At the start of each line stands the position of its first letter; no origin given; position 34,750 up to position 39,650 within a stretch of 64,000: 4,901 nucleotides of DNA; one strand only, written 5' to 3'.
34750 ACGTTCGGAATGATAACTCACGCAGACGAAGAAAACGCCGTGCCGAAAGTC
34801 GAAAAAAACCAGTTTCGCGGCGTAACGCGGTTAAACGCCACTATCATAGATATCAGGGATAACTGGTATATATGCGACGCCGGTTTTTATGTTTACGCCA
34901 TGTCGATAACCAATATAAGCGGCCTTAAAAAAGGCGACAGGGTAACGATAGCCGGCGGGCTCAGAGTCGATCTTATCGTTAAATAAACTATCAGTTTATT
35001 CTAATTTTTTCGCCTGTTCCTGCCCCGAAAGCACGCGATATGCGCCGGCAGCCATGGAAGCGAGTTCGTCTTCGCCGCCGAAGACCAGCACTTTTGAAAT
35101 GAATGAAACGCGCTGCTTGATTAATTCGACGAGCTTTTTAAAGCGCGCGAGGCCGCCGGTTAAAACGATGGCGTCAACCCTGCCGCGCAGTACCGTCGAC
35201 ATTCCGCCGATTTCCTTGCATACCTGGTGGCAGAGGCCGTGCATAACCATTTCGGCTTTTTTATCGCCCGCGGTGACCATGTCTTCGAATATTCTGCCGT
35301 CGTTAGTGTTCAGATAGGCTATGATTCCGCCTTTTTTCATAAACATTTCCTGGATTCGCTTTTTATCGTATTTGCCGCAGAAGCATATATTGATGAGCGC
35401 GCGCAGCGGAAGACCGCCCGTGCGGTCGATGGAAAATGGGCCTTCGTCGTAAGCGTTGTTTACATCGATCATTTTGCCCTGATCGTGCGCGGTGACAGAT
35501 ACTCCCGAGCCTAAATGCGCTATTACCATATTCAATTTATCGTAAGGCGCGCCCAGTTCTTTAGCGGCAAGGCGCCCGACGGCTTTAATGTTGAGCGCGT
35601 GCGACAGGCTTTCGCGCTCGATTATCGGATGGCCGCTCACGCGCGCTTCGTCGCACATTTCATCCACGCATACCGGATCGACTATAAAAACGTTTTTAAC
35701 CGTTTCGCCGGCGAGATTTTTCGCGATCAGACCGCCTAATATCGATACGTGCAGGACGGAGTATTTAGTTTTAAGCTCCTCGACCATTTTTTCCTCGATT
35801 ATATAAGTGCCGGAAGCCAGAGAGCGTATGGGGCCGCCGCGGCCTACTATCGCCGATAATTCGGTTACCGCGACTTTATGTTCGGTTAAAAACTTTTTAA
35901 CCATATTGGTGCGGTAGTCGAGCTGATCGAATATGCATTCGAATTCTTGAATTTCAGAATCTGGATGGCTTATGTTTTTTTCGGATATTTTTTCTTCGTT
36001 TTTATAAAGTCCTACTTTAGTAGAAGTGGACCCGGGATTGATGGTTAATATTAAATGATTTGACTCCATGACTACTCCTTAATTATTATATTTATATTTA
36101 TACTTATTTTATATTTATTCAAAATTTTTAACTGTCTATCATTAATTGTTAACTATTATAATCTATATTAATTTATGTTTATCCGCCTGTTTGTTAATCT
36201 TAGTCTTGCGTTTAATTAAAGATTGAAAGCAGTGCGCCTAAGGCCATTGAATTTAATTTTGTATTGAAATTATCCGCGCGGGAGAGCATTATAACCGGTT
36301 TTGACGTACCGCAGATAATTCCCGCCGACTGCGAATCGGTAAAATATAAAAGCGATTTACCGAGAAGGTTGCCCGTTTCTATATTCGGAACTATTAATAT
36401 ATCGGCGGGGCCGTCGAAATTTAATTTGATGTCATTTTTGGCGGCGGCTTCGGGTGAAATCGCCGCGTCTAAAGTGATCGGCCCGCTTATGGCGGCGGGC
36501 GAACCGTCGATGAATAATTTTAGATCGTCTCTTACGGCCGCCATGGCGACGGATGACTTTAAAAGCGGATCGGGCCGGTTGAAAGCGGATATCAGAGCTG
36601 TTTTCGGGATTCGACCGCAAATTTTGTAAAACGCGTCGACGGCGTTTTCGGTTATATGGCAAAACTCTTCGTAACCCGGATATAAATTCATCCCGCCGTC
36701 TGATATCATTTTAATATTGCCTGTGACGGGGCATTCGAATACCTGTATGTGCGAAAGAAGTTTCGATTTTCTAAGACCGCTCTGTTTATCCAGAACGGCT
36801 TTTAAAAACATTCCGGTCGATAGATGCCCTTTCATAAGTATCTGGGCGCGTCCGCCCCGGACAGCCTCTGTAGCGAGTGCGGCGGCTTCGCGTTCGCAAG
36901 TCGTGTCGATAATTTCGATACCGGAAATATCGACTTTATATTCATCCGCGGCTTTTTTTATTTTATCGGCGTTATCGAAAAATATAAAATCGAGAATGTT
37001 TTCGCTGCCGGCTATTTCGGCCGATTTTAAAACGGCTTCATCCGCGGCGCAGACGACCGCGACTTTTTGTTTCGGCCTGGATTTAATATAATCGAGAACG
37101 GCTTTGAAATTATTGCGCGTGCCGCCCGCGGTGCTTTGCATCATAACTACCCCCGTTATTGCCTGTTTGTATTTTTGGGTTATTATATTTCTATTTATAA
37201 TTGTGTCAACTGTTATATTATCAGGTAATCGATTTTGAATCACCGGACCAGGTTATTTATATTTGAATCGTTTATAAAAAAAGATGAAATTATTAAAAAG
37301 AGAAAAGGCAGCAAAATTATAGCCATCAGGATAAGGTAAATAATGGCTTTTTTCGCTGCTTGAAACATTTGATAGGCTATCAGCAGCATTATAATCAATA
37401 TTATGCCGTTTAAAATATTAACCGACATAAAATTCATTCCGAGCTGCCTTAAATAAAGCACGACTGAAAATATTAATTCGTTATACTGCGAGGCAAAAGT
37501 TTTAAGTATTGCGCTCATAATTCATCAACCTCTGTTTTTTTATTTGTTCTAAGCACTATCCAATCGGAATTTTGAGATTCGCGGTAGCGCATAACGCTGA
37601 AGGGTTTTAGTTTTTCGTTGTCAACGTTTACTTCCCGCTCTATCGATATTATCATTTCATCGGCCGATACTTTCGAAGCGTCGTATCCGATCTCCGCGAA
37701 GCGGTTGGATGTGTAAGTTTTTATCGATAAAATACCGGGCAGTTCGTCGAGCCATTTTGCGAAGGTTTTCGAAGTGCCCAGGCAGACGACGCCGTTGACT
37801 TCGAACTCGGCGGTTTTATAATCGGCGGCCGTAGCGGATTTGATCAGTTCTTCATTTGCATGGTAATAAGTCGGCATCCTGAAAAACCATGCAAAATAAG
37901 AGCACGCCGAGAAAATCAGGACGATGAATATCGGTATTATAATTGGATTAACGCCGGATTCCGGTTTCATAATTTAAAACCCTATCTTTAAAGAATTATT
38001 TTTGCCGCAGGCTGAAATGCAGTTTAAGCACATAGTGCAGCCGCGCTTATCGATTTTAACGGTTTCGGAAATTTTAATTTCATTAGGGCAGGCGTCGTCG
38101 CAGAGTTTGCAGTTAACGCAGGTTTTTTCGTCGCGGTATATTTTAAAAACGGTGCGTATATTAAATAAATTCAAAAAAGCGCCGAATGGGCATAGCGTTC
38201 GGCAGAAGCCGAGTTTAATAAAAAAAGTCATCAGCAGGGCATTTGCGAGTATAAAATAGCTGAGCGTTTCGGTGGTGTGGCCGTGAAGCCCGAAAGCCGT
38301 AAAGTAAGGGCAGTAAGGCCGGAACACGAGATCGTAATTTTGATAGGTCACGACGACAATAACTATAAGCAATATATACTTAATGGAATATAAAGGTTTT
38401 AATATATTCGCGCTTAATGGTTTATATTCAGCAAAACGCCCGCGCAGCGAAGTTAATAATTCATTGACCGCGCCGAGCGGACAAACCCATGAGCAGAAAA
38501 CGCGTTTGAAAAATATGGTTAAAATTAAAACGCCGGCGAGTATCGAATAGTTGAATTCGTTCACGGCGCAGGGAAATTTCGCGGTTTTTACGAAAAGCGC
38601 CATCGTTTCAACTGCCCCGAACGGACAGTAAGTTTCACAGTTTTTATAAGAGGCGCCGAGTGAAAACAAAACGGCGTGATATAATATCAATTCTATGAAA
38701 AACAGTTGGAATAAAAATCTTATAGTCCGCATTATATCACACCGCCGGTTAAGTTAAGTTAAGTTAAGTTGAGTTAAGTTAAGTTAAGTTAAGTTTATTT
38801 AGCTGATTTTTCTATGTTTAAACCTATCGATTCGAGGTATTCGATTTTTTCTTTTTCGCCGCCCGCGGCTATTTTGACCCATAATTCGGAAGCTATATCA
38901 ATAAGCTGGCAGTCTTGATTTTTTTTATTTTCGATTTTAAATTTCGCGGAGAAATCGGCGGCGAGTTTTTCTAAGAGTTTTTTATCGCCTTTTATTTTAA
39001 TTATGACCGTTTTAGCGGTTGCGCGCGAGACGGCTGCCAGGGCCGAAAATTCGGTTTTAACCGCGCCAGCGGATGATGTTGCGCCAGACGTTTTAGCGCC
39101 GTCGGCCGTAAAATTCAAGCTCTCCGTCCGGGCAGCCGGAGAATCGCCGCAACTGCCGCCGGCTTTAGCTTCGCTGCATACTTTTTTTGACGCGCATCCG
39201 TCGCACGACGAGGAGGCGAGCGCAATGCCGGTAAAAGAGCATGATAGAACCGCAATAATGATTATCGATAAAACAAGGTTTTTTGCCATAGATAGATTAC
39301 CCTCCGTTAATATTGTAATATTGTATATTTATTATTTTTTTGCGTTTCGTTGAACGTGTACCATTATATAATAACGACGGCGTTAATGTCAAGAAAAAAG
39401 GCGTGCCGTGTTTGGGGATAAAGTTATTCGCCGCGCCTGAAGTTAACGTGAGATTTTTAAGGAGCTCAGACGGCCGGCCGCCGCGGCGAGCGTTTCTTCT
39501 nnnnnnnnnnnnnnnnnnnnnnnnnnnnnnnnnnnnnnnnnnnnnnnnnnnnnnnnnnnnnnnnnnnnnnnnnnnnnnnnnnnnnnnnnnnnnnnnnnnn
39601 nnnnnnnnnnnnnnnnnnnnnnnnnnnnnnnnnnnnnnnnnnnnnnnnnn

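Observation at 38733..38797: Pentanucleotide microsatellite (AACTT)~9 occupying an entire minus-strand intergenic region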

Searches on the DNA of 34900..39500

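Call 51: search_rna_families(source=window, start=34900, end=39500, threshold=evalue, max_evalue=1)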
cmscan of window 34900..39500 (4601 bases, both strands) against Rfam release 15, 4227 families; matches with E-value up to 1: 0.
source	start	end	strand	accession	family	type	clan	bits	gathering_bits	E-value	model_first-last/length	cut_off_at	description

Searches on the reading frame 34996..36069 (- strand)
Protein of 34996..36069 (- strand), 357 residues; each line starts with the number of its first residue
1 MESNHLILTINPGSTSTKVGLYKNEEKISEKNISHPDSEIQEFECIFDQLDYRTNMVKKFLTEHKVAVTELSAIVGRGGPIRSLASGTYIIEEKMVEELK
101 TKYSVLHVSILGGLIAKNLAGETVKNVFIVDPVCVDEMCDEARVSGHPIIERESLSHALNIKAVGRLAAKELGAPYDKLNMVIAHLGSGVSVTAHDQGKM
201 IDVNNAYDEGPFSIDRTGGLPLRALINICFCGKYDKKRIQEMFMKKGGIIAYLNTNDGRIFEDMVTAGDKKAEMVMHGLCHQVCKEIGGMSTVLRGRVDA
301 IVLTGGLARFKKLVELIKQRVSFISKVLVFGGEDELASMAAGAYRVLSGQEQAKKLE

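Call 6: search_protein_families(library=pfam, proteins=[window:34996-36069:-], max_evalue=0.01)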
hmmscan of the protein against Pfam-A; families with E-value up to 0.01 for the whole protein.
window:34996-36069:- (357 aa): 2 families
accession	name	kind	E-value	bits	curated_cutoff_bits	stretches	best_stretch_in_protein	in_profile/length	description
PF00871.23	Acetate_kinase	-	5.2e-16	58.7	22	1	161-309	182-334/392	Acetokinase family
PF01869.26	BcrAD_BadFG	-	9.9e-05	22.4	31.5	1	265-321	188-244/271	BadF/BadG/BcrA/BcrD ATPase family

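Call 42: search_protein_families(library=ncbifam, proteins=[window:34996-36069:-], max_evalue=0.01)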
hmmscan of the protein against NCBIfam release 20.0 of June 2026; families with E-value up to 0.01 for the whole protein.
window:34996-36069:- (357 aa): 11 families
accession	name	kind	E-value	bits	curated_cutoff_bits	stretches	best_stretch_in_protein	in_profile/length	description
NF002834.0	PRK03011.1-5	subfamily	6e-137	456.5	222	1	5-355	3-354/357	butyrate kinase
TIGR02707.1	butyr_kinase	equivalog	2.1e-131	438.1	289.1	1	7-354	2-350/351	butyrate kinase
TIGR00016.1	ackA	subfamily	3.6e-19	68.8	293.4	1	5-312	4-343/405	acetate/propionate family kinase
NF009045.0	PRK12379.1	equivalog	1e-13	50.9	580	1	157-321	175-342/402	propionate kinase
NF005462.0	PRK07058.1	equivalog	1.1e-11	44.3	486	1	177-311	199-332/396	acetate/propionate family kinase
NF009099.0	PRK12440.1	equivalog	1.2e-09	37.7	693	1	162-309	184-332/397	acetate/propionate family kinase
NF009063.0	PRK12397.1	equivalog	8.2e-08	31.3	659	1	157-308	179-332/404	acetate/propionate family kinase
NF005520.0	PRK07157.1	equivalog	2.3e-05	23.7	561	1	177-321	197-345/400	acetate kinase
TIGR00241.1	CoA_E_activ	domain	0.00036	20.1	125.4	0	267-322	174-228/248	acyl-CoA dehydratase activase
NF007108.0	PRK09557.1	equivalog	0.0007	19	443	1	228-335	176-279/303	fructokinase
NF009853.0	PRK13320.1-5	equivalog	0.0066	16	287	0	266-328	167-229/243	type III pantothenate kinase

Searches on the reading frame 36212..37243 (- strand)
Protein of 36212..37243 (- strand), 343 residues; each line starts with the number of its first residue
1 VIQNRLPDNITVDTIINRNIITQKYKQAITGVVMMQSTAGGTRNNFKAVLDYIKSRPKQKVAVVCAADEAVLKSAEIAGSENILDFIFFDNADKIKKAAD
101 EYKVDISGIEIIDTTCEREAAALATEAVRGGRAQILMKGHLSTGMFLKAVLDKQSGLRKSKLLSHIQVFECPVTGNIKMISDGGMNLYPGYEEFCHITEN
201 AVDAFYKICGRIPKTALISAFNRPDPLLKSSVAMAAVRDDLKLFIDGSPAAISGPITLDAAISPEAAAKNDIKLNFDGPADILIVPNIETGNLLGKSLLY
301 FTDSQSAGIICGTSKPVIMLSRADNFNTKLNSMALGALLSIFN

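Call 6: search_protein_families(library=pfam, proteins=[window:36212-37243:-], max_evalue=0.01)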
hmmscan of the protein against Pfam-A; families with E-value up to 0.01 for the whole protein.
window:36212-37243:- (343 aa): 2 families
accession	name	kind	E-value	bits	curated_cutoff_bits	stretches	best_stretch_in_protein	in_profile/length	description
PF01515.24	PTA_PTB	-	5.1e-36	125.1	24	2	118-336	102-318/319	Phosphate acetyl/butaryl transferase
PF03833.19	PolC_DP2_N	-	0.009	15.6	24.3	0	38-141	139-244/271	DNA polymerase II large subunit DP2, N-terminal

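Call 42: search_protein_families(library=ncbifam, proteins=[window:36212-37144:-], max_evalue=0.01)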
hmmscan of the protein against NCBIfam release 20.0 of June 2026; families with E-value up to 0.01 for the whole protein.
window:36212-37144:- (310 aa): 9 families
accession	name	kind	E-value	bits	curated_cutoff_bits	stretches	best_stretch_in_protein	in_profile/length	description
NF004472.0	PRK05805.1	subfamily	1e-76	257.9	399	1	11-307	3-298/302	phosphate butyryltransferase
TIGR02706.1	P_butyryltrans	equivalog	1.3e-73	247.8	410.5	1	13-305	1-292/294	phosphate butyryltransferase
NF005837.0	PRK07742.1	equivalog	7.9e-68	229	409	1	13-303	3-293/299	phosphate butyryltransferase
NF006045.0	PRK08190.1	subfamily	2.6e-67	227.7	282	1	9-306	160-456/467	bifunctional enoyl-CoA hydratase/phosphate acetyltransferase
NF008852.0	PRK11890.1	subfamily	4.2e-63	213.3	413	1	9-306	6-302/315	phosphate acetyltransferase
TIGR02709.1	branched_ptb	equivalog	1.2e-35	123.4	475.15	1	46-301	23-266/271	branched-chain phosphotransacylase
NF007233.1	PRK09653.1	subfamily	1.3e-17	64.4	310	2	90-292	105-304/319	phosphotransacetylase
TIGR00651.1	pta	equivalog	5.4e-16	58.9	311.2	1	91-293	93-293/304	phosphate acetyltransferase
NF004167.0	PRK05632.1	equivalog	6.9e-11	41.4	418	2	218-304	613-700/708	phosphate acetyltransferase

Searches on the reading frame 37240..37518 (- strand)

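Call 6: search_protein_families(library=pfam, proteins=[window:37240-37518:-], max_evalue=0.01)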
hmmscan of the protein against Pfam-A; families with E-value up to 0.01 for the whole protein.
window:37240-37518:- (92 aa): 0 families

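Call 42: search_protein_families(library=ncbifam, proteins=[window:37240-37518:-], max_evalue=0.01)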
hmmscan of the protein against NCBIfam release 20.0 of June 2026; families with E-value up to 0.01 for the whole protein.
window:37240-37518:- (92 aa): 1 family
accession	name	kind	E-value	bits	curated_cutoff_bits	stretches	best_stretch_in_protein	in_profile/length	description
NF006386.0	PRK08633.1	equivalog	0.0018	16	1221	1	28-85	17-73/1147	acyl-[ACP]--phospholipid O-acyltransferase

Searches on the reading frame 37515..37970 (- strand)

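Call 6: search_protein_families(library=pfam, proteins=[window:37515-37970:-], max_evalue=0.01)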
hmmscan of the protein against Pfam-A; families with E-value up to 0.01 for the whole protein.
window:37515-37970:- (151 aa): 0 families

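Call 42: search_protein_families(library=ncbifam, proteins=[window:37515-37970:-], max_evalue=0.01)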
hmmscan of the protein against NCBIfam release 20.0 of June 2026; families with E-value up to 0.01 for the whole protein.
window:37515-37970:- (151 aa): 4 families
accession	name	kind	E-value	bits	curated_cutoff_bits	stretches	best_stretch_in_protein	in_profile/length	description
NF033556.1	MerTP_fusion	equivalog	1.7e-08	34.3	180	1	12-111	86-179/186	mercuric transport protein MerTP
NF041115.1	UxxU_metal_bind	equivalog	4.9e-05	23.4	95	1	52-112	4-64/74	metal-binding (seleno)protein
NF033795.1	chaper_CopZ_Bs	exception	0.0015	18.7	91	1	56-111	4-59/66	copper chaperone CopZ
NF033794.2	chaper_CopZ_Eh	exception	0.0061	16.7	95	0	55-113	3-60/68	copper chaperone CopZ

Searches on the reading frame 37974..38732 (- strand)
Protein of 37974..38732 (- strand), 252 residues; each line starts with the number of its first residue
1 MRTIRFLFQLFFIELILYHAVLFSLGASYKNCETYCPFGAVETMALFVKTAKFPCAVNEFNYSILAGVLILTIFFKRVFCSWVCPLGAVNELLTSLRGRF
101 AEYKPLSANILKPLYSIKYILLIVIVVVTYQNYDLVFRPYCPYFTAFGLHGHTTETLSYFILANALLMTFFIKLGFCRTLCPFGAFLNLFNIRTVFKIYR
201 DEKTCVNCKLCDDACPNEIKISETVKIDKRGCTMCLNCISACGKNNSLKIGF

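Call 6: search_protein_families(library=pfam, proteins=[window:37974-38732:-], max_evalue=0.01)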
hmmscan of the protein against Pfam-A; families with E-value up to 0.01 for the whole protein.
window:37974-38732:- (252 aa): 8 families
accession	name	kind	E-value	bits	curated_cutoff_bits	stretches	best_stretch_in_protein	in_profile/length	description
PF12801.12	Fer4_5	-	4.8e-18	65.3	22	2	62-99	6-43/48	4Fe-4S binding domain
PF00037.32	Fer4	-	9.1e-10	38.4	21.1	1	199-218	2-21/24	4Fe-4S binding domain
PF13237.11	Fer4_10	-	2.7e-07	30.9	25.5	1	197-242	1-52/53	4Fe-4S dicluster domain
PF12838.12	Fer4_7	-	7.6e-07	29.9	27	2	175-218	6-51/52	4Fe-4S dicluster domain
PF13187.11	Fer4_9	-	0.00027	21.4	27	2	205-245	2-50/52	4Fe-4S dicluster domain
PF12798.12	Fer4_3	-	0.00051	21.1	27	0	205-218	1-14/15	4Fe-4S binding domain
PF12797.12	Fer4_2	-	0.00094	19.5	24.5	1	197-216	2-21/22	4Fe-4S binding domain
PF13746.11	Fer4_18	-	0.0019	18.8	27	0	201-244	57-97/114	4Fe-4S dicluster domain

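Call 7: find_encoding_contigs(protein=window:37974-38732:-, flank=6000, max_places=10)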
Protein window:37974-38732:- (252 aa): 4 contigs read that carry it; 1 place shown.
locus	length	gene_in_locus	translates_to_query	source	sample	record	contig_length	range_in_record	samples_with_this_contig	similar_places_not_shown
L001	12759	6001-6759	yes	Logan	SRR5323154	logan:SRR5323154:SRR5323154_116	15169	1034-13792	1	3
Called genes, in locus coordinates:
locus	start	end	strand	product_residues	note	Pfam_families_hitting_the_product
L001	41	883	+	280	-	PF04951:Peptidase_M55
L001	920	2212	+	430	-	PF00158:Sigma54_activat, PF13191:AAA_16 (weak), PF14532:Sigma54_activ_2, PF00004:AAA (weak), PF07728:AAA_5, PF25601:AAA_lid_14, PF02954:HTH_8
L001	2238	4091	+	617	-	PF01541:GIY-YIG, PF27096:UvrC_M, PF02151:UVR, PF22920:UvrC_RNaseH, PF08459:UvrC_RNaseH_dom, PF12826:HHH_2 (weak), PF14520:HHH_5 (weak)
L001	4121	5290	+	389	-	PF00155:Aminotran_1_2, PF01053:Cys_Met_Meta_PP (weak)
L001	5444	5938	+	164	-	-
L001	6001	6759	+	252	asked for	PF00037:Fer4 (faint), PF12838:Fer4_7 (faint), PF12801:Fer4_5, PF13237:Fer4_10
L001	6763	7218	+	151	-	-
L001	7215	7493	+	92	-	-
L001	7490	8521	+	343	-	PF01515:PTA_PTB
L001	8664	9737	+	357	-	PF00871:Acetate_kinase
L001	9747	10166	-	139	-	-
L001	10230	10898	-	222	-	-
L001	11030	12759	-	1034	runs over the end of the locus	?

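Call 42: search_protein_families(library=ncbifam, proteins=[window:37974-38732:-], max_evalue=0.01)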
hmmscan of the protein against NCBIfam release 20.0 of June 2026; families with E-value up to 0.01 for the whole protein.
window:37974-38732:- (252 aa): 20 families
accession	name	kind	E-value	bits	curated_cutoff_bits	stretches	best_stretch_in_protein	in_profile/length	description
TIGR02163.1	napH_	subfamily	8.7e-21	74.6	213.05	1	57-245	55-249/255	NapH/MauN family ferredoxin-type protein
NF007013.0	PRK09477.1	equivalog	2.7e-19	69.3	234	1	60-245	81-272/286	quinol dehydrogenase ferredoxin subunit NapH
NF046105.1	TransRegNosR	equivalog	8.2e-18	64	1000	1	71-238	492-661/680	transcriptional regulator NosR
NF038196.1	ferrodoxin_EFR1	subfamily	1.9e-05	24.9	75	1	200-245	181-227/242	EFR1 family ferrodoxin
NF007382.0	PRK09898.1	equivalog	4.9e-05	23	213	1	177-244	131-195/208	ferredoxin-like protein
NF045874.1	Vhu_polyferre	exception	6.8e-05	21.8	600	1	171-245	294-373/381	F420-non-reducing hydrogenase associated-polyferredoxin VhuB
NF058577.1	FdxA_fam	equivalog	0.00013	22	65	0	172-218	10-51/52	4Fe-4S ferredoxin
TIGR02745.1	ccoG_rdxA_fixG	equivalog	0.00015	20.9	316.7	1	66-201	63-209/435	cytochrome c oxidase accessory protein CcoG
NF043039.1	HgcAB_like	equivalog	0.00043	20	285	1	78-244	179-346/350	HgcAB-like fusion protein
NF040770.1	hetero_SS_HdrA2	exception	0.00069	17.8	1100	1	201-245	575-621/777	CoB-CoM heterodisulfide reductase HdrA2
NF033683.1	di_4Fe-4S_YfhL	equivalog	0.00073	19.8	86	1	203-238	7-44/80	YfhL family 4Fe-4S dicluster ferredoxin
NF006221.0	PRK08348.1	subfamily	0.00089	19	124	1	175-218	50-90/136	NADH-plastoquinone oxidoreductase subunit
NF042909.1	FMH_DH_FwdF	exception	0.001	18.2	375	1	173-218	142-193/336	tungsten-dependent formylmethanofuran dehydrogenase subunit FwdF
NF043069.1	T4HPD_activ_SAM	equivalog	0.0017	17.8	425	1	198-250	46-100/299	trans-4-hydroxy-L-proline dehydratase activase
TIGR01971.1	NuoI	subfamily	0.002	17.7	113.05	1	190-244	29-95/121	NADH-quinone oxidoreductase, chain I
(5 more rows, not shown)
